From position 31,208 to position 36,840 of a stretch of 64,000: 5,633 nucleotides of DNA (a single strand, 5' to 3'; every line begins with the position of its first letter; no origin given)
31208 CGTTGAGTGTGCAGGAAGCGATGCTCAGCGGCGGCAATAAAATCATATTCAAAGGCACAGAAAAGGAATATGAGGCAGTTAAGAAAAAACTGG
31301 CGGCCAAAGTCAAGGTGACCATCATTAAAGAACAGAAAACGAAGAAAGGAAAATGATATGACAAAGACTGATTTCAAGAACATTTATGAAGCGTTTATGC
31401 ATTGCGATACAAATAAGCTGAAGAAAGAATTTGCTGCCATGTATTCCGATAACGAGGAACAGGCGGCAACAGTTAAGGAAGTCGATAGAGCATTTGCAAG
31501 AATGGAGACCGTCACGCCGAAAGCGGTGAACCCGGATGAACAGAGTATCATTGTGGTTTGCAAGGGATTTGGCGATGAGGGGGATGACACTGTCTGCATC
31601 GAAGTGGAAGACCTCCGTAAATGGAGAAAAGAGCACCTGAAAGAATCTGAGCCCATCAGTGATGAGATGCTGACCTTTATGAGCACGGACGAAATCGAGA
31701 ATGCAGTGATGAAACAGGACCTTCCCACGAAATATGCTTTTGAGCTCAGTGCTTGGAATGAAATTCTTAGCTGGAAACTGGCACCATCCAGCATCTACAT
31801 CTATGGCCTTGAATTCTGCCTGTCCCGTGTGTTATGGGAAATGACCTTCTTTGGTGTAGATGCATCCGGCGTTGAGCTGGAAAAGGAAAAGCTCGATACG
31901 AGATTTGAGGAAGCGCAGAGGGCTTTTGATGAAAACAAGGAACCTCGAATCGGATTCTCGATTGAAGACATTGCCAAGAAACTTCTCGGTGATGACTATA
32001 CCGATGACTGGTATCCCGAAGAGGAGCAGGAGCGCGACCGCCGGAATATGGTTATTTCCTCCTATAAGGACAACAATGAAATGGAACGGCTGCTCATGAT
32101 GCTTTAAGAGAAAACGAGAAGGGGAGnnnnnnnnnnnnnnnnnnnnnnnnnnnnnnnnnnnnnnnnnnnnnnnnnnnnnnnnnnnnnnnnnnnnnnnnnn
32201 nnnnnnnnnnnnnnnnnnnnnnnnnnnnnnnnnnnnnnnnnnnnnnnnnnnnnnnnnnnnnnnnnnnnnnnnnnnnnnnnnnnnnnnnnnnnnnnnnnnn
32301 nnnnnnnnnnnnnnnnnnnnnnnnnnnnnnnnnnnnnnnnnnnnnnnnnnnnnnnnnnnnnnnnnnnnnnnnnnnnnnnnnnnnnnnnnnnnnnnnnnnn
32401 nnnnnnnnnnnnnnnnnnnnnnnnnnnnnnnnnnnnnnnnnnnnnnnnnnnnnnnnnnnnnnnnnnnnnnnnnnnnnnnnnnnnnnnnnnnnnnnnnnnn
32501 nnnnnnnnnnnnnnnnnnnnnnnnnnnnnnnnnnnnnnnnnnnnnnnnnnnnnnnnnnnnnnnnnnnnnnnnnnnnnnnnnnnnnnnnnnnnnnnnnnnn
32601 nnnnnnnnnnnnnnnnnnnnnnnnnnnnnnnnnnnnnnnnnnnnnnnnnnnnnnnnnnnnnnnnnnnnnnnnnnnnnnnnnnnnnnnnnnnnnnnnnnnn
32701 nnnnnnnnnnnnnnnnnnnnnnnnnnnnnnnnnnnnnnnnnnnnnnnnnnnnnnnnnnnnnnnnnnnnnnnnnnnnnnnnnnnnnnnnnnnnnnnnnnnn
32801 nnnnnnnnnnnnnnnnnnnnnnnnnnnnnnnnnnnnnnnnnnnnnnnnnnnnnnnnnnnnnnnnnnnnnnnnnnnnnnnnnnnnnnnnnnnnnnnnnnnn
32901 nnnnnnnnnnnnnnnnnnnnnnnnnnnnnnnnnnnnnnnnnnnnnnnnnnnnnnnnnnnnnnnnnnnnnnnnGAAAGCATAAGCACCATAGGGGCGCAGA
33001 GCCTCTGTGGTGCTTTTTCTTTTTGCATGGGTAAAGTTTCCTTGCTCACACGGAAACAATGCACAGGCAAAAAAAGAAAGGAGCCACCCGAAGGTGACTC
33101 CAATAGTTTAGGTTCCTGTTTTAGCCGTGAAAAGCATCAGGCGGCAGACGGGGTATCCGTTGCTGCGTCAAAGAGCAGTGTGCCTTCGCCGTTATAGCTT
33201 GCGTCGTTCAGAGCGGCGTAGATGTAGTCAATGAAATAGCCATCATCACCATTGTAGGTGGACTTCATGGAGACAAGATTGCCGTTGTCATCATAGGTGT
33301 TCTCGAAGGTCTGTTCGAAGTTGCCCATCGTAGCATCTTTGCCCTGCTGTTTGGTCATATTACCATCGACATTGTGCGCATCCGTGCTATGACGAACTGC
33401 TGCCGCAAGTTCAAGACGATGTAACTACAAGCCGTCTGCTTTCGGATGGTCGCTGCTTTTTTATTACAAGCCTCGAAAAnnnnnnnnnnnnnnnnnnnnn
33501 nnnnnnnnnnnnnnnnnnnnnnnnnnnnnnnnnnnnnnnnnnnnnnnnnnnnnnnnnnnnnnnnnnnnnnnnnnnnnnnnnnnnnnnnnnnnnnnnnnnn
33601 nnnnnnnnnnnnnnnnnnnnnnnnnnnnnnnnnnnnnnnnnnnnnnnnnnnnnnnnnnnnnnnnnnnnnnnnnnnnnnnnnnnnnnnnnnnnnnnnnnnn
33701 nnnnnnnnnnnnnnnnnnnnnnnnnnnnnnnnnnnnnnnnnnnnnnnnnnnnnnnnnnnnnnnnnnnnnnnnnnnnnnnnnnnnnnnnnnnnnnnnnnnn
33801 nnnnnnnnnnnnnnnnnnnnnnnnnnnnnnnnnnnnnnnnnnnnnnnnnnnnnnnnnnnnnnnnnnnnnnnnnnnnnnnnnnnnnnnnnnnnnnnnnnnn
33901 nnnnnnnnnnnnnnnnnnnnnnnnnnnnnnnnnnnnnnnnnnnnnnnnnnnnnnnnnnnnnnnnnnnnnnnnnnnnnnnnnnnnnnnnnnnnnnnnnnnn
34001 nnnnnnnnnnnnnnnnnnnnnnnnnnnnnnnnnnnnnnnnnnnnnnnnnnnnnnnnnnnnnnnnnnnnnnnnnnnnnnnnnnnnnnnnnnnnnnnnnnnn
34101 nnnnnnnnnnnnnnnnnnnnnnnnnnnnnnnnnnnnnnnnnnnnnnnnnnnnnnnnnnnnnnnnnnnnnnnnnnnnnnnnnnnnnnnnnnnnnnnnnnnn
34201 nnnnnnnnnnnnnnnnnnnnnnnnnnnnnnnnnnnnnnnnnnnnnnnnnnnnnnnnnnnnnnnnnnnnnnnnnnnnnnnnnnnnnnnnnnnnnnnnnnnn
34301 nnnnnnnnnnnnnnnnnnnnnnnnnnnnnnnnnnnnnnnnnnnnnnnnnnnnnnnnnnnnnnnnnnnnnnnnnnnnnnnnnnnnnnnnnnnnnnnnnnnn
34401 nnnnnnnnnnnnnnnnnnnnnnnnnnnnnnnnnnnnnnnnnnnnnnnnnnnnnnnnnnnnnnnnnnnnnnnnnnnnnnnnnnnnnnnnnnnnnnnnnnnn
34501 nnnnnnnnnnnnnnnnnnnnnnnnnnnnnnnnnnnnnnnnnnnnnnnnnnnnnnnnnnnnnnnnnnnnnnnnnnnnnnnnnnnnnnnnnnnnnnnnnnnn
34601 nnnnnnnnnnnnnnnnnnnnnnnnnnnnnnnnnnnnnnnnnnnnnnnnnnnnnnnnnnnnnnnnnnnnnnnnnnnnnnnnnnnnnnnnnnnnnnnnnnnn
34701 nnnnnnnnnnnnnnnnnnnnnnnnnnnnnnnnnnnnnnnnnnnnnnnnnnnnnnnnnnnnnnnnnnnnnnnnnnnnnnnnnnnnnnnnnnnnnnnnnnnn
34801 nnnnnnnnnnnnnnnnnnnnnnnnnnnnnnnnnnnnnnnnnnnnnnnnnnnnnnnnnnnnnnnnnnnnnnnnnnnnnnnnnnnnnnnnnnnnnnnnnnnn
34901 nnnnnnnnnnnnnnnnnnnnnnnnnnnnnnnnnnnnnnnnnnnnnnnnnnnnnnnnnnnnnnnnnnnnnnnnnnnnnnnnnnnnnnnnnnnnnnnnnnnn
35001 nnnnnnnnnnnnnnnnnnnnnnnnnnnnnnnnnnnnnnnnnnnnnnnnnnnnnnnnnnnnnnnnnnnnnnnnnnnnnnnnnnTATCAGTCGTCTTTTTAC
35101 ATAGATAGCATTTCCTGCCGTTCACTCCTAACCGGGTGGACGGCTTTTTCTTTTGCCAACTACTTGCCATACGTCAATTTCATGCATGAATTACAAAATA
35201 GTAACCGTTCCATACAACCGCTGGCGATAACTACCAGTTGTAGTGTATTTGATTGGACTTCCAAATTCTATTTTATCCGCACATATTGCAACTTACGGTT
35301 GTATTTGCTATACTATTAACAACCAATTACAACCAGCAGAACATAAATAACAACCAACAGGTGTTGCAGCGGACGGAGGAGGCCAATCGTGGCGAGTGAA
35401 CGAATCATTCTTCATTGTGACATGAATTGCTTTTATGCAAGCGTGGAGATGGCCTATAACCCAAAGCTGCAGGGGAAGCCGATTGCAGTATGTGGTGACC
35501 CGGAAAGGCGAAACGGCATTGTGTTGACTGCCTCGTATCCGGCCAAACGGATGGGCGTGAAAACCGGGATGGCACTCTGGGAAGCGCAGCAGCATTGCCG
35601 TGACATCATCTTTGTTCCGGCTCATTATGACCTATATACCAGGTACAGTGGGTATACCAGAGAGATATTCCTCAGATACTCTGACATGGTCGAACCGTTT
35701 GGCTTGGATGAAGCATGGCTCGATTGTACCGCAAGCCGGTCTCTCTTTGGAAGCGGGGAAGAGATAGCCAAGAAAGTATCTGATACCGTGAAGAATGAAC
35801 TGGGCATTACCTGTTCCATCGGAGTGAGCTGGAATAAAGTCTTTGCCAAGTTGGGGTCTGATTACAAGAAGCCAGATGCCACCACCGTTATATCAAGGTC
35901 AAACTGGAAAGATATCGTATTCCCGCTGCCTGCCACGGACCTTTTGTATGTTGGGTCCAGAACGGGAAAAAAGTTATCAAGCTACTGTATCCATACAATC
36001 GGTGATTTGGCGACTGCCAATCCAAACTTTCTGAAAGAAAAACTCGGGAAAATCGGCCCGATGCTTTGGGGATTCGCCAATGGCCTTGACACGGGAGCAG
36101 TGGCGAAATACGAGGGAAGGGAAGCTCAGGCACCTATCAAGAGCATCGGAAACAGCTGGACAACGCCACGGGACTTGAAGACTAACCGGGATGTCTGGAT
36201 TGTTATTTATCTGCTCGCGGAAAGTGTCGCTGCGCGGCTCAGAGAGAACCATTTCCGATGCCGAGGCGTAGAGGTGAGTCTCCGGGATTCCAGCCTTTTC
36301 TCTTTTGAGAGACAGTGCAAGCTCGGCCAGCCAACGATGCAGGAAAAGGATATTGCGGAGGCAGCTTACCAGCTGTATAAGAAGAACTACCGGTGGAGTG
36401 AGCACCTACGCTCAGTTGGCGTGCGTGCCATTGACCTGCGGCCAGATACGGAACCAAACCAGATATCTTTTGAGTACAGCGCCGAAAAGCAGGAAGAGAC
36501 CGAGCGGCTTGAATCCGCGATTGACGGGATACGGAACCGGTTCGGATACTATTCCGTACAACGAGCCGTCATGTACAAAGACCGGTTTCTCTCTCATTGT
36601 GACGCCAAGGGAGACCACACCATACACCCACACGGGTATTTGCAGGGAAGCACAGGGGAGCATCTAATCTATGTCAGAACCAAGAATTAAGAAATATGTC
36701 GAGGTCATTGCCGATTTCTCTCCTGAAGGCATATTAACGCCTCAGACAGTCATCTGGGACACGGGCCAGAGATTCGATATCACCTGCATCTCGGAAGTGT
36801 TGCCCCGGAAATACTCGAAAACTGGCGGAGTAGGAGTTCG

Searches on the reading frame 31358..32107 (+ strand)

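Call 90: search_protein_families(library=pfam, proteins=[window:31358-32107:+], max_evalue=0.001)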
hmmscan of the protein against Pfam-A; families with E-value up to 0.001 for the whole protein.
window:31358-32107:+ (249 aa): 1 family
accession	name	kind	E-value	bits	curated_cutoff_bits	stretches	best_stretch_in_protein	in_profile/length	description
PF20194.3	DUF6557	-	7.9e-15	56.1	27.8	1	10-185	2-144/144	Family of unknown function (DUF6557)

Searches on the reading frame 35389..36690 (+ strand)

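Call 70: search_protein_families(library=pfam, proteins=[window:35389-36690:+], max_evalue=0.001)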
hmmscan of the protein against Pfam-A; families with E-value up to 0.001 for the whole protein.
window:35389-36690:+ (433 aa): 3 families
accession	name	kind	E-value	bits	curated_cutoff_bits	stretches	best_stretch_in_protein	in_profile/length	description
PF00817.25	IMS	-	4.5e-46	156.9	23.2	1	10-158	1-148/148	impB/mucB/samB family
PF11799.13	IMS_C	-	1.2e-22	80.8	20.7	1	251-360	2-108/109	impB/mucB/samB family C-terminal domain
PF21999.2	IMS_HHH_1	-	3.7e-07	30.9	27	1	188-234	6-53/53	DNA polymerase-iota, thumb domain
